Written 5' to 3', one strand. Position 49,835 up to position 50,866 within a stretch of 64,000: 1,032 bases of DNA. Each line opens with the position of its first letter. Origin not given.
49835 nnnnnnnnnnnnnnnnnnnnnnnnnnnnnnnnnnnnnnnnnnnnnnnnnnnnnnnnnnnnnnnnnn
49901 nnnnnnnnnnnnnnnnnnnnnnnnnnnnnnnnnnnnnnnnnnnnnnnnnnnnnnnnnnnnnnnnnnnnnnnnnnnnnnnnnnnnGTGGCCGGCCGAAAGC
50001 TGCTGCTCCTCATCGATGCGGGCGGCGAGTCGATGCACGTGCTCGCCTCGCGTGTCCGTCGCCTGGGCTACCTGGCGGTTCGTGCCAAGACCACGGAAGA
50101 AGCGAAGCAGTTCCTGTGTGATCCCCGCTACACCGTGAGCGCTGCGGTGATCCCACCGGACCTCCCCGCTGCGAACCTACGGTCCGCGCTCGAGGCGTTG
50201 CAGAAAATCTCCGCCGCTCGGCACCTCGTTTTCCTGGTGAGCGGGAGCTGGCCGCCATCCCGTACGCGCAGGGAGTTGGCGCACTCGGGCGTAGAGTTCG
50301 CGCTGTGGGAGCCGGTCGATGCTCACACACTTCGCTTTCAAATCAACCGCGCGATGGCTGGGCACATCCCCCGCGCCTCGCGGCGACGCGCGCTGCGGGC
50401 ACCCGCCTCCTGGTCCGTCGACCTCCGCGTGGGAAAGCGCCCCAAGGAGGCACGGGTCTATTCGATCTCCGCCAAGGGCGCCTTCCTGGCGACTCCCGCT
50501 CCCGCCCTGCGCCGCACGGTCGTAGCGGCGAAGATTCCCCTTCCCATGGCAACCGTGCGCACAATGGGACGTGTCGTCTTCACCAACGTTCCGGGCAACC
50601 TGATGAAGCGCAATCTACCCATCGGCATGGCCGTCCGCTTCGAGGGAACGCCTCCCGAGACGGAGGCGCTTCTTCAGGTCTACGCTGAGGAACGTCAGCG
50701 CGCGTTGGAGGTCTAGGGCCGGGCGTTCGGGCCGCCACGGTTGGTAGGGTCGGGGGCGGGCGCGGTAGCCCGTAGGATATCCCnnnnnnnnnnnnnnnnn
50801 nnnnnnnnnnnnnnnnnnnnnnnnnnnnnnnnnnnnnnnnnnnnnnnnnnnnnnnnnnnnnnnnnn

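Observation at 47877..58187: Island-borne signalling cluster: two 7TM histidine kinases, each divergently paired with a PilZ fusion, plus membrane, HEAT/SEC-C and AAA partners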

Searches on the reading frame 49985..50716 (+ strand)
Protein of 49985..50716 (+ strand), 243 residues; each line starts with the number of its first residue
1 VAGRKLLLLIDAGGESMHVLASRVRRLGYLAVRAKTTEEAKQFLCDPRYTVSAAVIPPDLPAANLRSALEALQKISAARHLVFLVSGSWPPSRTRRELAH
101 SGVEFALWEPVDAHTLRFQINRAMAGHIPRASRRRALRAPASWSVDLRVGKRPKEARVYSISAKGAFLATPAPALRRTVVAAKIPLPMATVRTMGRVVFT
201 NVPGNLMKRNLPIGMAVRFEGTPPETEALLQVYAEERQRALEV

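Call 7: find_homologous_proteins(query=window:49985-50716:+)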
Query window:49985-50716:+ (243 aa): 350 proteins with E <= 0.001 among 2413 candidates; the best 120 are listed.
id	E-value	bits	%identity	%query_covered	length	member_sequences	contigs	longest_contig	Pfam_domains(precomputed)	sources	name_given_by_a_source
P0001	3.3e-151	519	100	100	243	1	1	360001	PF07238.20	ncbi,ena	-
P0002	1.0e-125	436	84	100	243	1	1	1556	PF07238.20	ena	-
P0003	2.6e-122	425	82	100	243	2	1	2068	PF07238.20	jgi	jgi:CheY-like chemotaxis protein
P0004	4.9e-121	421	81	100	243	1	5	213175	-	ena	-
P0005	5.3e-121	421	83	100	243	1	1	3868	PF07238.20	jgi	jgi:hypothetical protein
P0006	6.9e-121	420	81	100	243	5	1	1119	-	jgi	-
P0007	3.0e-118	412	82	99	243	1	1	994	PF07238.20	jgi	jgi:hypothetical protein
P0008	3.6e-117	408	79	100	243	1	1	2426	-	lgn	-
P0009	8.2e-115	400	83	93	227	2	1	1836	PF07238.20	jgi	jgi:hypothetical protein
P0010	2.7e-114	399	78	100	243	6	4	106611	PF07238.20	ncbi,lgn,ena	-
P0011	2.4e-112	392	77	100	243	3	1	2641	PF07238.20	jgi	jgi:CheY-like chemotaxis protein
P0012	7.7e-112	391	77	100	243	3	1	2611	-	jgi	jgi:hypothetical protein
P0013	2.9e-111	389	78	100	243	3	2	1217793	PF07238.20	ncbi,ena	-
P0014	6.2e-107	375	75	100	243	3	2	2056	PF07238.20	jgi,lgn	-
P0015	3.3e-100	353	73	98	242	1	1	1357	-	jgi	jgi:hypothetical protein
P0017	5.7e-99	349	71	98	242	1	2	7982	PF07238.20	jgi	jgi:hypothetical protein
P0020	1.2e-95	338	70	98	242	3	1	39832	PF07238.20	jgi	-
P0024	2.2e-87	311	63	100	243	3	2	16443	-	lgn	-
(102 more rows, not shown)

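Call 9: find_related_loci(query=A1, collection=genome_contigs, flank=10000)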
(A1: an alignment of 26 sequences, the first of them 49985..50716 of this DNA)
Query A1 (243 aa) in genome_contigs; peptide patterns used: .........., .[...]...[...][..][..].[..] (x = any residue, [..] = any of these).
81 stretches matched a pattern; 57 encode a relative of the query (tblastn E <= 1e-3); 56 distinct loci.
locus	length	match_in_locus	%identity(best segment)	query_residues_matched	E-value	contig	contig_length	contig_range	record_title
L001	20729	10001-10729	83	1-243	2e-124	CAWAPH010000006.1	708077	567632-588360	MAG: uncultured delta proteobacterium isolate MFD03804.bin.2.13 genome assembly, contig: contig_16550, whole genome shot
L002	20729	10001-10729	78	1-243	4e-109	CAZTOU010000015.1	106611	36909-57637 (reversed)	MAG TPA_asm: uncultured Spirochaetales bacterium isolate binchicken_co142_37 genome assembly, contig: NODE_344_length_10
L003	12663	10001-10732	50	3-243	8e-75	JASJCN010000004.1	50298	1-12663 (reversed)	MAG: Myxococcota bacterium isolate MO_167.B22 MO_167.c_201, whole genome shotgun sequence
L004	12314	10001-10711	53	7-243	2e-74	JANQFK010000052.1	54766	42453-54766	MAG: Myxococcota bacterium isolate PL23a_bin.83 k99_5193824, whole genome shotgun sequence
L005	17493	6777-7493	53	4-242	1e-74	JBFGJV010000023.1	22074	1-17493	MAG: Myxococcota bacterium isolate Mix_sand03.2021.01.D.30 k141_1181488_length_22074_cov_17.7361, whole genome shotgun s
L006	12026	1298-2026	47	1-243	2e-68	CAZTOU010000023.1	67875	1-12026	MAG TPA_asm: uncultured Spirochaetales bacterium isolate binchicken_co142_37 genome assembly, contig: NODE_1051_length_6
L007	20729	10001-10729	49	1-243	9e-68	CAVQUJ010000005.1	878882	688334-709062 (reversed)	MAG: uncultured delta proteobacterium isolate MFD10007.bin.2.102 genome assembly, contig: contig_16606, whole genome sho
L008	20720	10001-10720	48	4-243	1e-66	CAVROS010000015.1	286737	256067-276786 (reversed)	MAG: uncultured delta proteobacterium isolate MFD03804.bin.2.110 genome assembly, contig: contig_3136, whole genome shot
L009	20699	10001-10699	48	4-236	1e-65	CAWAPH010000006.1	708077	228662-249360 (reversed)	MAG: uncultured delta proteobacterium isolate MFD03804.bin.2.13 genome assembly, contig: contig_16550, whole genome shot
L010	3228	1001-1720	45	4-241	2e-65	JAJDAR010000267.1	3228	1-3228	MAG: Deltaproteobacteria bacterium isolate OFTM245 OFTM245_266, whole genome shotgun sequence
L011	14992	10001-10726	44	4-243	7e-65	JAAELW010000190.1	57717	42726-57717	MAG: bacterium isolate Bpl_16 BplG_CONTIG2012585, whole genome shotgun sequence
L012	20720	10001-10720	45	4-241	3e-64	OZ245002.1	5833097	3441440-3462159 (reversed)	MAG: Myxococcota bacterium isolate 641f811d-2bae-4d89-87bb-445edc559d6d genome assembly, chromosome: 1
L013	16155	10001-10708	51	7-243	4e-63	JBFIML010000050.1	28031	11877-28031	MAG: Myxococcota bacterium isolate Mix_sand12.2021.10.G.3 k141_817118_length_28031_cov_49.0861, whole genome shotgun seq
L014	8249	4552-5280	48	1-243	4e-63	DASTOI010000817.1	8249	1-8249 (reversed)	MAG TPA_asm: Myxococcota bacterium isolate SMAG_U2166 k141_231127, whole genome shotgun sequence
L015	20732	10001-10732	46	1-243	1e-62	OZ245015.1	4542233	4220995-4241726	MAG: Myxococcota bacterium isolate 85673d58-4904-4b26-8d51-d6408ed8c16c genome assembly, chromosome: 1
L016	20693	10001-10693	46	7-237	3e-62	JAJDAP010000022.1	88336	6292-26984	MAG: Deltaproteobacteria bacterium isolate OFTM159 OFTM159_21, whole genome shotgun sequence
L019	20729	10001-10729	47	1-243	2e-60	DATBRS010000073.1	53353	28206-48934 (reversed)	MAG TPA_asm: Myxococcota bacterium isolate SMAG_U4135 k141_2488811, whole genome shotgun sequence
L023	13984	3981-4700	49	7-243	4e-59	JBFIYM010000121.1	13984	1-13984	MAG: Myxococcota bacterium isolate Mix_sand14.2021.12.G.35 k141_3621750_length_13984_cov_12.0004, whole genome shotgun s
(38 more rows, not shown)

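Call 12: find_encoding_contigs(protein=P0001, flank=10000, max_places=3)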
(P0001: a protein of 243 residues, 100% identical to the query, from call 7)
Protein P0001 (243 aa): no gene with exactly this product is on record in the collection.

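Call 13: find_encoding_contigs(protein=P0013, flank=10000, max_places=3)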
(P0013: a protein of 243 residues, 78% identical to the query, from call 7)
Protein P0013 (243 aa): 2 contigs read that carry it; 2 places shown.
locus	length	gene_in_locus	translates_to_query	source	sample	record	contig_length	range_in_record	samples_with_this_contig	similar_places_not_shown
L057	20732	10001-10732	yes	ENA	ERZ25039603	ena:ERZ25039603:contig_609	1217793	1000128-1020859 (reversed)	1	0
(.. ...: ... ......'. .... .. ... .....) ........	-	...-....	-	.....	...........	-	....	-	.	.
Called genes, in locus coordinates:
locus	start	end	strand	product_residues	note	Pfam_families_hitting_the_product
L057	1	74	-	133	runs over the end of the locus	PF00571:CBS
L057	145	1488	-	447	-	PF00135:COesterase, PF20434:BD-FAE, PF07859:Abhydrolase_3 (faint)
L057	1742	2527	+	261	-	PF02146:SIR2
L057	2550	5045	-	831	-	PF01326:PPDK_N, PF27448:Rph_4th, PF00391:PEP-utilizers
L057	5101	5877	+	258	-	PF01300:Sua5_yciO_yrdC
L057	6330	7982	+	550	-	PF02776:TPP_enzyme_N, PF00205:TPP_enzyme_M, PF02775:TPP_enzyme_C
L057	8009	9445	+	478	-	PF00171:Aldedh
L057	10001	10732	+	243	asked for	PF07238:PilZ (weak)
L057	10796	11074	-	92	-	-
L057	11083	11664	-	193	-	PF13358:DDE_3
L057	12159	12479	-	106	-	-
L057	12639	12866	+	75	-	PF00404:Dockerin_1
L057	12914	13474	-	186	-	PF04191:PEMT (weak)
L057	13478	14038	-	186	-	PF01209:Ubie_methyltran, PF13489:Methyltransf_23, PF02353:CMAS (weak), PF13847:Methyltransf_31, PF08241:Methyltransf_11, PF08242:Methyltransf_12, PF13649:Methyltransf_25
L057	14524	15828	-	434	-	-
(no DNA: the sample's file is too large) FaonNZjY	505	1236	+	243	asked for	PF07238:PilZ (weak)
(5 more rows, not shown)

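Call 14: find_encoding_contigs(protein=P0004, flank=10000, max_places=3)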
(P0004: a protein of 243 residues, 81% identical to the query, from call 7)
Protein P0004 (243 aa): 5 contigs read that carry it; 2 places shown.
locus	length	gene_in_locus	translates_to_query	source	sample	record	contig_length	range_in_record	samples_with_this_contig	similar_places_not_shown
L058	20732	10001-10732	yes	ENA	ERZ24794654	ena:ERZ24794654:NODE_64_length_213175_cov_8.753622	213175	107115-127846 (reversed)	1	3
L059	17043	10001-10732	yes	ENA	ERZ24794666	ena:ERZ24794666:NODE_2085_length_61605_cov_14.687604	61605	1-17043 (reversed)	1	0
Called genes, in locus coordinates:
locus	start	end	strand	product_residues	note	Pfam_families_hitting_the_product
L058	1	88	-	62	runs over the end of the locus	-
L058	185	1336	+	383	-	PF13483:Lactamase_B_3, PF12706:Lactamase_B_2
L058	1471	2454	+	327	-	PF05057:DUF676 (faint), PF12146:Hydrolase_4 (weak)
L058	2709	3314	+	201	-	-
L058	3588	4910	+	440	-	PF13911:AhpC-TSA_2, PF00106:adh_short, PF01370:Epimerase, PF08659:KR, PF13561:adh_short_C2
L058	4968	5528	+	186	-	PF16036:Chalcone_3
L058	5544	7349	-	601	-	PF16927:HisKA_7TM, PF00512:HisKA (weak), PF02518:HATPase_c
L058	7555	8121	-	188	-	PF11845:Tll0287-like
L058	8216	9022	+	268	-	-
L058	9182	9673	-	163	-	-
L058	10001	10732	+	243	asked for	-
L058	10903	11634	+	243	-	-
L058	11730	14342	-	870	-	PF01326:PPDK_N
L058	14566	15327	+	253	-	-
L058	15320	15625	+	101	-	-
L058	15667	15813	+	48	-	-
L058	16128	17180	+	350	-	PF13191:AAA_16, PF13401:AAA_22 (weak)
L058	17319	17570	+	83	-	PF15919:HicB_lk_antitox (weak)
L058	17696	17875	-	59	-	-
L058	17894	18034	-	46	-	-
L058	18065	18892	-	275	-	PF13646:HEAT_2 (faint)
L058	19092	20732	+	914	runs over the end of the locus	PF00176:SNF2-rel_dom, PF00270:DEAD (weak), PF04851:ResIII, PF00271:Helicase_C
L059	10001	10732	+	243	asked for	-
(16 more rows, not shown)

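Call 35: search_protein_families(library=pfam, alignment_id=A1, max_evalue=1)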
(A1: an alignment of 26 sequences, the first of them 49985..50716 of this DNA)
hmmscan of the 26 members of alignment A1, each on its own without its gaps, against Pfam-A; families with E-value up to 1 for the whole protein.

A. member 1, window:49985-50716:+ (243 aa): 1 family
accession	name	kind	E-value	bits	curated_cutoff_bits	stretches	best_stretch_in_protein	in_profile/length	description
PF07238.19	PilZ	-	1.8e-05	25.4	22.5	1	133-233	2-99/102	PilZ domain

B. families by the number of members that match (of 26 scanned): 10 families
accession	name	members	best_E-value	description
PF07238.19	PilZ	26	1.5e-10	PilZ domain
PF02738.23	MoCoBD_1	2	0.0082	Molybdopterin cofactor-binding domain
PF20161.5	VpsR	2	0.12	VpsR domain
PF00072.30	Response_reg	2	0.23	Response regulator receiver domain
PF12118.13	SprA-related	1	0.022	SprA-related family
PF07259.17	ProSAAS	1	0.024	ProSAAS precursor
PF18225.7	AbfS_sensor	1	0.05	Sensor histidine kinase (AbfS) sensor domain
PF18603.7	LAL_C2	1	0.091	L-amino acid ligase C-terminal domain 2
PF22739.2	NA-iREase3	1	0.12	NACHT-associated inactive Restriction Endonuclease 2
PF11062.13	DUF2863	1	0.15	Protein of unknown function (DUF2863)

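Call 47: predict_structure(alignment_id=A1)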
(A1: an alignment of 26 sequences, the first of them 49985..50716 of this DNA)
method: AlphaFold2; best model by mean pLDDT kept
length: 243 residues; sequences in the alignment: 26
mean_pLDDT: 89.0   pTM: 0.84
mean pLDDT of the five models: 89.0, 88.6, 84.2, 84.1, 83.9
residues with pLDDT >= 90: 178; 70-90: 49; 50-70: 10; < 50: 6
segments of 3 or more residues with pLDDT < 50: 131-133
pLDDT, mean of each block of 10 residues (from residue 1): 77 88 92 91 91 93 92 88 93 93 93 92 72 70 94 94 94 94 92 94 72 92 92 92 89
secondary structure, 60 per line:
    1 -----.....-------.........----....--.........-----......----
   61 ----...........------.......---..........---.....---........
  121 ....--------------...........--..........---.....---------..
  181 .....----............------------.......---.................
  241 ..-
elements in order: E6-10 H18-26 E31-34 H37-45 E51-56 H65-75 E82-88 H92-101 E105-109 H113-124 E139-149 E152-161 E165-169 E179-185 E190-201 E214-220 H224-241

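Call 51: fold_search(model_id=the predicted structure, library=pdb)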
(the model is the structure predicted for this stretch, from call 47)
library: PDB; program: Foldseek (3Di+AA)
matches with E <= 10: 1723; with E <= 0.001: 157
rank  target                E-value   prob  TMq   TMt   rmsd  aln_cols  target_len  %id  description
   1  4dad                  2.8e-05  1.00  0.42  0.71   3.4       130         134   19  Crystal structure of a Putative pilus assembly-related protein (BPSS2195) from Burkholderia pseudomallei K96243 at 2.50  (released 2012-01-25)
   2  8uvx_B                4.0e-05  1.00  0.40  0.44   2.7       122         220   12  CosR DNA bound form I (released 2024-01-31)
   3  4dn6_A                4.8e-05  1.00  0.40  0.71   3.6       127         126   20  Crystal structure of a putative pilus assembly protein (cpaE) from Burkholderia thailandensis E264 at 2.80 A resolutio (released 2012-02-29)
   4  5kbx_B                5.1e-05  1.00  0.40  0.62   4.4       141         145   17  Co-crystal structure of the Saccharomyces cerevisiae histidine phosphotransfer signaling protein Ypd1 and the receiver (released 2017-06-07)
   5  3kto_C                5.8e-05  1.00  0.40  0.73   3.3       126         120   17  Crystal structure of response regulator receiver protein from Pseudoalteromonas atlantica (released 2009-12-15)
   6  3hdv_A                7.4e-05  1.00  0.41  0.77   3.1       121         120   22  Crystal structure of response regulator receiver protein from Pseudomonas putida (released 2009-05-26)
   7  3rqi                  7.4e-05  1.00  0.37  0.51   3.3       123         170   18  Crystal structure of a response regulator protein from Burkholderia pseudomallei with a phosphorylated aspartic acid, ca (released 2011-05-11)
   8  7c1j                  7.8e-05  1.00  0.42  0.77   3.1       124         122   18  Crystal structure of the receiver domain of sensor histidine kinase PA1611 (PA1611REC) from Pseudomonas aeruginosa PAO1  (released 2020-11-04)
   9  7vmx_B                8.3e-05  1.00  0.36  0.26  16.2       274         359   10  The Crystal Structure of EF-Tu and EF-Ts complex from Mycobacterium tuberculosis (released 2022-10-12)
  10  3hdv_B                8.8e-05  1.00  0.42  0.74   3.3       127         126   21  Crystal structure of response regulator receiver protein from Pseudomonas putida (released 2009-05-26)
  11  4rt1_A                8.8e-05  1.00  0.32  0.66   3.5       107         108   14  Structure of the Alg44 PilZ domain (R95A mutant) from Pseudomonas aeruginosa PAO1 in complex with c-di-GMP (released 2015-04-08)
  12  1nat                  9.4e-05  1.00  0.39  0.72   3.7       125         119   14  CRYSTAL STRUCTURE OF SPOOF FROM BACILLUS SUBTILIS (released 1998-10-14)
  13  4dn6_B                9.4e-05  1.00  0.39  0.71   3.6       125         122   22  Crystal structure of a putative pilus assembly protein (cpaE) from Burkholderia thailandensis E264 at 2.80 A resolutio (released 2012-02-29)
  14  3jte                  1.1e-04  1.00  0.40  0.71   3.1       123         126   18  Crystal structure of response regulator receiver domain Protein from clostridium thermocellum (released 2009-09-22)
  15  5xly_B                1.1e-04  1.00  0.33  0.61   5.0       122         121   14  Crystal structure of CheR1 in complex with c-di-GMP-bound MapZ (released 2017-08-23)
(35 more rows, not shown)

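Call 58: search_protein_families(library=ncbifam, max_evalue=0.01, proteins=[window:49985-50716:+, L002:13596-14423:+])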
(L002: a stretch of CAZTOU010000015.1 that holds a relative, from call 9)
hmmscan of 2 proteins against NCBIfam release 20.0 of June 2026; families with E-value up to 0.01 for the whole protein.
window:49985-50716:+ (243 aa): 1 family
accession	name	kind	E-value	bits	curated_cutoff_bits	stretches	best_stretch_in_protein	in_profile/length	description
TIGR02266.1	gmx_TIGR02266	paralog_domain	5.6e-07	29.6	68.7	1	138-232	1-93/96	TIGR02266 family protein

L002:13596-14423:+ (275 aa): 0 families

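Call 71: search_protein_families(library=pfam, max_evalue=0.001, proteins=[L012:5825-7132:-, L023:9385-11211:+, L011:10827-11525:+, L019:15271-17133:+, L019:17094-18968:+, L058:8216-9022:+, L058:9182-9673:-, L058:15320-15625:+, L016:18552-20363:+])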
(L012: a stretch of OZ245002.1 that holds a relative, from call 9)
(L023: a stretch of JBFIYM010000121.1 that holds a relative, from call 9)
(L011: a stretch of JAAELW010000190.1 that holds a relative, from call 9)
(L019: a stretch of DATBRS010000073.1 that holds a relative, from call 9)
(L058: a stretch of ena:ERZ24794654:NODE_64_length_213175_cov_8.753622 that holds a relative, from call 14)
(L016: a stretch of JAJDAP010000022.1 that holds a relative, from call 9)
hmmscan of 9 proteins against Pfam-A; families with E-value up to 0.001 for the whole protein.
L012:5825-7132:- (435 aa): 1 family
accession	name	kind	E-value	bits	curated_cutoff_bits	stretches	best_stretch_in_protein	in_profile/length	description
PF00563.25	EAL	-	4.2e-46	157.7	31.3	1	190-421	2-236/236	EAL domain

L023:9385-11211:+ (608 aa): 6 families
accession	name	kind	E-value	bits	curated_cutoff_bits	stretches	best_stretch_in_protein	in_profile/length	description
PF02518.31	HATPase_c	-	8.3e-28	97.5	26.4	1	503-606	5-110/111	Histidine kinase-, DNA gyrase B-, and HSP90-like ATPase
PF08448.16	PAS_4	-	3.5e-10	40.5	23.1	1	254-362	2-109/110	PAS fold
PF13188.13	PAS_8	-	5.9e-07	29.6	21.8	1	247-283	1-37/65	PAS domain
PF00512.31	HisKA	-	6.8e-07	29.7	26.9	1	378-450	3-57/66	His Kinase A (phospho-acceptor) domain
PF00989.32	PAS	-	7.5e-07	29.6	22.6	1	248-358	2-113/113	PAS fold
PF13581.12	HATPase_c_2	-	5.8e-05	23.5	27.4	1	511-580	39-109/127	Histidine kinase-like ATPase domain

L011:10827-11525:+ (232 aa): 2 families
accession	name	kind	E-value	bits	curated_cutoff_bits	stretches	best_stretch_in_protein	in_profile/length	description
PF00378.25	ECH_1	-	1.7e-28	100.1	27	1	11-229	3-224/251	Enoyl-CoA hydratase/isomerase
PF16113.10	ECH_2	-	2.1e-06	27.9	27.2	1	23-186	11-179/335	Enoyl-CoA hydratase/isomerase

L019:15271-17133:+ (620 aa): 6 families
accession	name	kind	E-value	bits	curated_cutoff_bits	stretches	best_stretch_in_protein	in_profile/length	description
PF02518.31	HATPase_c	-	2.2e-26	92.9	26.4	1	506-610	4-110/111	Histidine kinase-, DNA gyrase B-, and HSP90-like ATPase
PF08448.16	PAS_4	-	2.1e-08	34.8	23.1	1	256-367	1-110/110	PAS fold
PF00989.32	PAS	-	4.7e-05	23.8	22.6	1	250-362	1-113/113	PAS fold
PF13188.13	PAS_8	-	0.0001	22.5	21.8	1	250-305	1-54/65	PAS domain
PF13581.12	HATPase_c_2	-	0.0005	20.5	27.4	0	525-587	52-112/127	Histidine kinase-like ATPase domain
PF16927.11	HisKA_7TM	-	0.00053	20.3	28.6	1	19-216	6-204/224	N-terminal 7TM region of histidine kinase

L019:17094-18968:+ (624 aa): 6 families
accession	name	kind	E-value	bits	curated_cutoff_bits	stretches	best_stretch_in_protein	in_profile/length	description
PF02518.31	HATPase_c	-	5.8e-19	69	26.4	1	511-616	2-110/111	Histidine kinase-, DNA gyrase B-, and HSP90-like ATPase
PF08448.16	PAS_4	-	1.5e-09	38.5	23.1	1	265-373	2-109/110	PAS fold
PF00512.31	HisKA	-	4.6e-07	30.2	26.9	1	389-468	3-64/66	His Kinase A (phospho-acceptor) domain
PF13426.13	PAS_9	-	0.00013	22.6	27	1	268-371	1-103/103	PAS domain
PF13188.13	PAS_8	-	0.00022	21.5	21.8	1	259-299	2-44/65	PAS domain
PF00989.32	PAS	-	0.00042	20.7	22.6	1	259-369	2-113/113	PAS fold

L058:8216-9022:+ (268 aa): 0 families

L058:9182-9673:- (163 aa): 1 family
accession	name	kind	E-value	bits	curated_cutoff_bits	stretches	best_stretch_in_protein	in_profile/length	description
PF00355.32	Rieske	-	9.7e-05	22.7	20.3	1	78-146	20-88/88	Rieske [2Fe-2S] domain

L058:15320-15625:+ (101 aa): 0 families

L016:18552-20363:+ (603 aa): 5 families
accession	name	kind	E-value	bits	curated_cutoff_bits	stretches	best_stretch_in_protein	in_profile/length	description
PF02518.31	HATPase_c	-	6.2e-26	91.4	26.4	1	499-601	5-109/111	Histidine kinase-, DNA gyrase B-, and HSP90-like ATPase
PF00512.31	HisKA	-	3.7e-08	33.7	26.9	1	375-453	2-64/66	His Kinase A (phospho-acceptor) domain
PF08448.16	PAS_4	-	1.4e-07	32.1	23.1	1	252-360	1-109/110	PAS fold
PF13188.13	PAS_8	-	2.6e-06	27.6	21.8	1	246-282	1-37/65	PAS domain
PF13589.12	HATPase_c_3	-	0.00083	19.8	25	0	500-549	3-51/137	Histidine kinase-, DNA gyrase B-, and HSP90-like ATPase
